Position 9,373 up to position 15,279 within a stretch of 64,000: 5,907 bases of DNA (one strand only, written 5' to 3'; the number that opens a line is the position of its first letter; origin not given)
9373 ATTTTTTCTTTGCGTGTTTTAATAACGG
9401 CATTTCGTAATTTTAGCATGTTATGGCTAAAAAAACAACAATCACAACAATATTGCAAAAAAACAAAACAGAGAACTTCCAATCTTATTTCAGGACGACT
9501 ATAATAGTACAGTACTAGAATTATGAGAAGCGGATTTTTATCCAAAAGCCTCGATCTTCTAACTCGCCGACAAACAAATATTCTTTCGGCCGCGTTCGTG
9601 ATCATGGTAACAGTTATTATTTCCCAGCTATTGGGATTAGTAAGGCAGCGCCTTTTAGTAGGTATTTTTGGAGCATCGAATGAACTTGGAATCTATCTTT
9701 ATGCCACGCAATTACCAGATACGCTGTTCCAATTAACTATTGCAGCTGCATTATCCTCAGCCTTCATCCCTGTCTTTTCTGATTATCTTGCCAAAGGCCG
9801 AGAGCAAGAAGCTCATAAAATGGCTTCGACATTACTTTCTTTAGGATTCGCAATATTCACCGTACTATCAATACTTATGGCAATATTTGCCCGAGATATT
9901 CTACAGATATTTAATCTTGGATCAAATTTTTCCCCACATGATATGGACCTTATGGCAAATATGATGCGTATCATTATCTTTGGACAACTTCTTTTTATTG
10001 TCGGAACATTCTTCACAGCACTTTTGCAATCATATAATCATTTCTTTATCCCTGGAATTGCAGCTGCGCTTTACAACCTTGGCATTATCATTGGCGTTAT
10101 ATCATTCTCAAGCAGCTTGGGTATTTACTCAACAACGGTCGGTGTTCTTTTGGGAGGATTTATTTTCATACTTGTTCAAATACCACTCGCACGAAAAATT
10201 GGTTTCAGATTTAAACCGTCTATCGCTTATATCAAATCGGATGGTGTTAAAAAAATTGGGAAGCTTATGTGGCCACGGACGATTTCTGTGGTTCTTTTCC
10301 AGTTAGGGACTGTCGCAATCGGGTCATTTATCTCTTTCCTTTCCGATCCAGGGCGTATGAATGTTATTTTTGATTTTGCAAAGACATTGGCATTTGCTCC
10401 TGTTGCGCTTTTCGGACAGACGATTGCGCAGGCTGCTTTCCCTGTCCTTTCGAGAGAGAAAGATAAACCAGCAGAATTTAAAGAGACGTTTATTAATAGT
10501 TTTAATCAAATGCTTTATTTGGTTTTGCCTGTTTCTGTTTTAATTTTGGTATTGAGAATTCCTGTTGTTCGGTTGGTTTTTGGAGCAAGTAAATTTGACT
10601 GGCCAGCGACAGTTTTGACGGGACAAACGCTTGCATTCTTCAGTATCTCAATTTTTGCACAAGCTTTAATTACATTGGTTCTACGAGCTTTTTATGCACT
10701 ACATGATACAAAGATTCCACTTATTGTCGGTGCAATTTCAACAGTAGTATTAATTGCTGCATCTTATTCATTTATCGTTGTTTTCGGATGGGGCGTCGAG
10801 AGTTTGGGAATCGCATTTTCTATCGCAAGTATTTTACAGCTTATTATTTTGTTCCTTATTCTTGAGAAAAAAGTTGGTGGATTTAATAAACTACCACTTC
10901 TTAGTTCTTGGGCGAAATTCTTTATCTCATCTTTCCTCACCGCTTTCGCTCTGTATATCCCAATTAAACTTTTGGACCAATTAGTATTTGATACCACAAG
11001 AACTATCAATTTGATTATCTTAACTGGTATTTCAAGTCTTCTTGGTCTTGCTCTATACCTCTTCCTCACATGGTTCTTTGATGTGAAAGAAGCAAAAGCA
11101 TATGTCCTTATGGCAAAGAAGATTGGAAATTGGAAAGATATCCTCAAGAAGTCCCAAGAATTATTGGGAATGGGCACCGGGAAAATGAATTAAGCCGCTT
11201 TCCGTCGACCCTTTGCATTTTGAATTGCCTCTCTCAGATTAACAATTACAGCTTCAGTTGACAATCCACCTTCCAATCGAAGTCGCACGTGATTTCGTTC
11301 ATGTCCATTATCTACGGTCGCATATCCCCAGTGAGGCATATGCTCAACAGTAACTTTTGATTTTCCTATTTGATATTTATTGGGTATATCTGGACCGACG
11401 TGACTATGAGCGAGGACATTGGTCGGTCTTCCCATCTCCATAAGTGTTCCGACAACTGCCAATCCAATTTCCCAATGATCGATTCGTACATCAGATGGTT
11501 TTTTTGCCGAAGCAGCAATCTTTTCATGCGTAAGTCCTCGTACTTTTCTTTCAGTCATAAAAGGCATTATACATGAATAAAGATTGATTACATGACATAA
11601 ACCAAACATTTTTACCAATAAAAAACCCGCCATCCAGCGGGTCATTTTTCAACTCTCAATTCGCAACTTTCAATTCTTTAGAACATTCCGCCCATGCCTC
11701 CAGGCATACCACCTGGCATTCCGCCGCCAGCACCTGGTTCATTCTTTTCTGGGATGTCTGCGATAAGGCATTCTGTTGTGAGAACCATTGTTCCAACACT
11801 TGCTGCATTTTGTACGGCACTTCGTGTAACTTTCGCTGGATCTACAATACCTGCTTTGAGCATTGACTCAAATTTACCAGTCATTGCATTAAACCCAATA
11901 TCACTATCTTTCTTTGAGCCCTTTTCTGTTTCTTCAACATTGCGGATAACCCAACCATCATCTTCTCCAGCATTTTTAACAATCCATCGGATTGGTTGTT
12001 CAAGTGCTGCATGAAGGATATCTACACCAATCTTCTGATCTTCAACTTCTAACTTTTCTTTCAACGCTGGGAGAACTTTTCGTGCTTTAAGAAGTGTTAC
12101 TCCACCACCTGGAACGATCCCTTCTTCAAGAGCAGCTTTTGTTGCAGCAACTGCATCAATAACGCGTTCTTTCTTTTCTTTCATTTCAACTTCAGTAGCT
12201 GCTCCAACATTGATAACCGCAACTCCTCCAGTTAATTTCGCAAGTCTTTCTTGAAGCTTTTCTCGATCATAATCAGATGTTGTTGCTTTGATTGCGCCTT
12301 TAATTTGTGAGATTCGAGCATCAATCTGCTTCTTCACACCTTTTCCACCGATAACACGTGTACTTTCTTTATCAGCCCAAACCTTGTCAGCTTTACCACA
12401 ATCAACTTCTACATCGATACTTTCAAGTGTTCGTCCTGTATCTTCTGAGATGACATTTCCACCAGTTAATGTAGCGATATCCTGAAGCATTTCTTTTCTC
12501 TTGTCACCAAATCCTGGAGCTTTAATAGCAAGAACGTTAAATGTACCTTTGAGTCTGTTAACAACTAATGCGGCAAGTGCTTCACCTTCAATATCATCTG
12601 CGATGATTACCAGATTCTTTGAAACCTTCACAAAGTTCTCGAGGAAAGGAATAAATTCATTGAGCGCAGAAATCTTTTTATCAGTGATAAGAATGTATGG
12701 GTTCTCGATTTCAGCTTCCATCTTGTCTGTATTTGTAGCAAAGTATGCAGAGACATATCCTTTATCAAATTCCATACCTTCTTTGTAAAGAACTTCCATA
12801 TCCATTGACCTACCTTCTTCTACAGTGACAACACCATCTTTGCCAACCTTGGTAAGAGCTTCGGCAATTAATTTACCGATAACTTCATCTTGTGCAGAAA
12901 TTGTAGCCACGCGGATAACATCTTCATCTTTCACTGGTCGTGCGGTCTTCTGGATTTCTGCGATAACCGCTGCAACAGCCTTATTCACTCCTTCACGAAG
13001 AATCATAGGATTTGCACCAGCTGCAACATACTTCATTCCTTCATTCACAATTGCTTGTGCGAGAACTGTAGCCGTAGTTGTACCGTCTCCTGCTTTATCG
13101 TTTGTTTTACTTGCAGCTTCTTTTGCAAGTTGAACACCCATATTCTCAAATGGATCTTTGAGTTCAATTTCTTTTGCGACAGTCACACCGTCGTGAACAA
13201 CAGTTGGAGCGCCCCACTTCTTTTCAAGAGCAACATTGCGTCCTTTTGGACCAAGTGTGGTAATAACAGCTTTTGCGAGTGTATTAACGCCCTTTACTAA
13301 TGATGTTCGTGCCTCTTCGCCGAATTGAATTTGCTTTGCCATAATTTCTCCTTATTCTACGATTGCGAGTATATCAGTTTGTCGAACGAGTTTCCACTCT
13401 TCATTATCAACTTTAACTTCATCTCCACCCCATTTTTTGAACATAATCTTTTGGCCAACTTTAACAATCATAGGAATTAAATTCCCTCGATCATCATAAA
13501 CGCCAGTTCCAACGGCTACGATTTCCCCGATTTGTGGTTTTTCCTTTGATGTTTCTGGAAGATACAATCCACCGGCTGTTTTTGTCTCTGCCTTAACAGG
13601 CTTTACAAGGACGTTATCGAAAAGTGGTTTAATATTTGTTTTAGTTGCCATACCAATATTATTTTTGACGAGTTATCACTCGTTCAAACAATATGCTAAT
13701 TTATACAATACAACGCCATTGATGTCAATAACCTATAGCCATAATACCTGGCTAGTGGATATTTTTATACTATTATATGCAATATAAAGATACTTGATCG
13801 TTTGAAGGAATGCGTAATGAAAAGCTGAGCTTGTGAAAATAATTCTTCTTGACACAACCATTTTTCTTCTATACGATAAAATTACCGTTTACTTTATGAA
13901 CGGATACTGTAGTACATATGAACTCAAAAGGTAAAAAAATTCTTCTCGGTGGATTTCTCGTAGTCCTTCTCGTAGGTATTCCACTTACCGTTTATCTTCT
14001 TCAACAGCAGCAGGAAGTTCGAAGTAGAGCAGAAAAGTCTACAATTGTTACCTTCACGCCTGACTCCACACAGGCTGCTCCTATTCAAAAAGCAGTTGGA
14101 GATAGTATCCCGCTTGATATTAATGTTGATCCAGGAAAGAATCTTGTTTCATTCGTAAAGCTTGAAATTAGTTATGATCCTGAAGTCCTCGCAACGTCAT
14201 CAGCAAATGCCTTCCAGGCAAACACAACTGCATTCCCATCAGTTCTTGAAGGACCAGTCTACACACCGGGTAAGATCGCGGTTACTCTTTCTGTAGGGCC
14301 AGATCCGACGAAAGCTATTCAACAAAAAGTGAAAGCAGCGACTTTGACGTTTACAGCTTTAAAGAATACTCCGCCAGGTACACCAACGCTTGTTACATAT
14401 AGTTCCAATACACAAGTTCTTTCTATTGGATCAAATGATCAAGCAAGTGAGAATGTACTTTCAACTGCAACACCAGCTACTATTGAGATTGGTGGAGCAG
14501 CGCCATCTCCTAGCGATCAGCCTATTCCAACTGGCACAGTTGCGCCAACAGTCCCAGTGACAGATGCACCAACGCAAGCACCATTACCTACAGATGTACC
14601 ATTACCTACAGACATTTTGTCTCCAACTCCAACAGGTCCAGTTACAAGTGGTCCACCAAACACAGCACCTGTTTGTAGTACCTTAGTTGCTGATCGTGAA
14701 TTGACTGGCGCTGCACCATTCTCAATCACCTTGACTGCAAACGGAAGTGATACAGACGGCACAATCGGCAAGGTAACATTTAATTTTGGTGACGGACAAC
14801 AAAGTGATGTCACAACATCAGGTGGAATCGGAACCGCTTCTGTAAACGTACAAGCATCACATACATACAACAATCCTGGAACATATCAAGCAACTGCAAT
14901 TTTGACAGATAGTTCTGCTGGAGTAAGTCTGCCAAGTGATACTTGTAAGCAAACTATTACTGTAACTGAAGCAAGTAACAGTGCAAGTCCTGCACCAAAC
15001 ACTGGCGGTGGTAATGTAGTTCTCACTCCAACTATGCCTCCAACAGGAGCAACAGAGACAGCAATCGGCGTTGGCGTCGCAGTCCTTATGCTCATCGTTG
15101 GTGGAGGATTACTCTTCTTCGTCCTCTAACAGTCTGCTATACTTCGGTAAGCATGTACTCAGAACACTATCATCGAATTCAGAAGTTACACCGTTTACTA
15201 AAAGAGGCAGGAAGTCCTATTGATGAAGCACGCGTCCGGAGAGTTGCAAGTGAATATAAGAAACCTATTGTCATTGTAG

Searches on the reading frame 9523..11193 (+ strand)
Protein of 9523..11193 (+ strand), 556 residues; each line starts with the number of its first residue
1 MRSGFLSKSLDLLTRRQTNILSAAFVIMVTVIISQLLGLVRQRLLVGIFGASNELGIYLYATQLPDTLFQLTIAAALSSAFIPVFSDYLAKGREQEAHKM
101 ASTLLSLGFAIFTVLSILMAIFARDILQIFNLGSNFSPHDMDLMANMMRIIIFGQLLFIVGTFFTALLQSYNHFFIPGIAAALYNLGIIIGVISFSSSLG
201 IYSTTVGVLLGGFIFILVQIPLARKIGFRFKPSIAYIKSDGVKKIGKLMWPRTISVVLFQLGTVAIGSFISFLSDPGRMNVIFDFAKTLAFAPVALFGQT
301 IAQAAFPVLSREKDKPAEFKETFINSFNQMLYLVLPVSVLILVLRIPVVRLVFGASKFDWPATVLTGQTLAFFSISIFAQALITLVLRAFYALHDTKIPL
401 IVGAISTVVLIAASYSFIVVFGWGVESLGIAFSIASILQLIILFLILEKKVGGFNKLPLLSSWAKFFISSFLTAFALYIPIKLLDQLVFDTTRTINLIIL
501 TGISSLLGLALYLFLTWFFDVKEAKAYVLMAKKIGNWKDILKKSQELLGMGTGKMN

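Call 44: search_protein_families(library=pfam, proteins=[window:9523-11193:+], max_evalue=0.00001)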
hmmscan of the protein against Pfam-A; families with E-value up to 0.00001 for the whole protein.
window:9523-11193:+ (556 aa): 3 families
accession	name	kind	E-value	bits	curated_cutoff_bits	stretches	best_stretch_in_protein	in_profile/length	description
PF03023.19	MurJ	-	4.3e-65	220.5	27.4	1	48-479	4-431/451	Lipid II flippase MurJ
PF13440.11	Polysacc_synt_3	-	4.3e-11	43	23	1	187-355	125-286/293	Polysaccharide biosynthesis protein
PF01554.23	MatE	-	7.4e-06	26.2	24.9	1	28-183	3-150/161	MatE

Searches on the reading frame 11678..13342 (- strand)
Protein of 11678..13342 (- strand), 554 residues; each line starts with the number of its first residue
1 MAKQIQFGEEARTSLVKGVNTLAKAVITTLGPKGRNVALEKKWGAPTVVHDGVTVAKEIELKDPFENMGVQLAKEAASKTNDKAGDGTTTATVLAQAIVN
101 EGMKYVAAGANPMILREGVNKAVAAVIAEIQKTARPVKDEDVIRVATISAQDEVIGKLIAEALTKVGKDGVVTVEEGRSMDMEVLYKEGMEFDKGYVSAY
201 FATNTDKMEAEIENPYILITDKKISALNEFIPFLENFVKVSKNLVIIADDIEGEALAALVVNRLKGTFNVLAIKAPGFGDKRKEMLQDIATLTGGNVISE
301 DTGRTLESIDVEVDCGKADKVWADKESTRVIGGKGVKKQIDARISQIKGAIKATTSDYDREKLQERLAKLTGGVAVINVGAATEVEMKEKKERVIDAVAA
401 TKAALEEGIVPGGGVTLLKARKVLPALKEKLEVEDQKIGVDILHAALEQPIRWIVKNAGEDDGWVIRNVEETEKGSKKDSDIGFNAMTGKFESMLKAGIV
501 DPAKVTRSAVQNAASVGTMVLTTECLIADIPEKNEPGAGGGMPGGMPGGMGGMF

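Call 44: search_protein_families(library=pfam, proteins=[window:11678-13342:-], max_evalue=0.00001)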
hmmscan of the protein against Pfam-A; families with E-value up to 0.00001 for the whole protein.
window:11678-13342:- (554 aa): 1 family
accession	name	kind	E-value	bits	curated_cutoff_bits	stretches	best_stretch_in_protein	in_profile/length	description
PF00118.29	Cpn60_TCP1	-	3.4e-71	240.8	34.3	2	22-226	1-212/490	TCP-1/cpn60 chaperonin family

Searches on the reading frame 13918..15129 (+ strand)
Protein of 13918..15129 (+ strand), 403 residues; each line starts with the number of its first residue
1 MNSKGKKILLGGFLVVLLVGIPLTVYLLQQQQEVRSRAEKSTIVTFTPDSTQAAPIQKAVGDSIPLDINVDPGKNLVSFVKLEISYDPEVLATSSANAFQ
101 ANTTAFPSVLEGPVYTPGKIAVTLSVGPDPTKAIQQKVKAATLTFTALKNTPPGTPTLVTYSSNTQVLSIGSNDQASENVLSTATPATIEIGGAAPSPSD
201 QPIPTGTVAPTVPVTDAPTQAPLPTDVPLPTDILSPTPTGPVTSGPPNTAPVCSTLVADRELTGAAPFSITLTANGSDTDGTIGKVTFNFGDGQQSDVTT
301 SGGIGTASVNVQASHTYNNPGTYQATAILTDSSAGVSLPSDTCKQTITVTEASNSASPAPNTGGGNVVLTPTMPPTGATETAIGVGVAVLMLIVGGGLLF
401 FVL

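Call 44: search_protein_families(library=pfam, proteins=[window:13918-15129:+], max_evalue=0.00001)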
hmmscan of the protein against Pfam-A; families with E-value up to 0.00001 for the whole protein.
window:13918-15129:+ (403 aa): 3 families
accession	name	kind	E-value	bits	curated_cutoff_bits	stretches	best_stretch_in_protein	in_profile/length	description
PF18911.6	PKD_4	-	5.7e-09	36.4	27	1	248-335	1-74/85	PKD domain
PF00801.26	PKD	-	2.2e-07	31.2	23.5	1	265-332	12-68/80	PKD domain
PF00963.24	Cohesin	-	3.8e-07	30.8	24.1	1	57-175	9-125/139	Cohesin domain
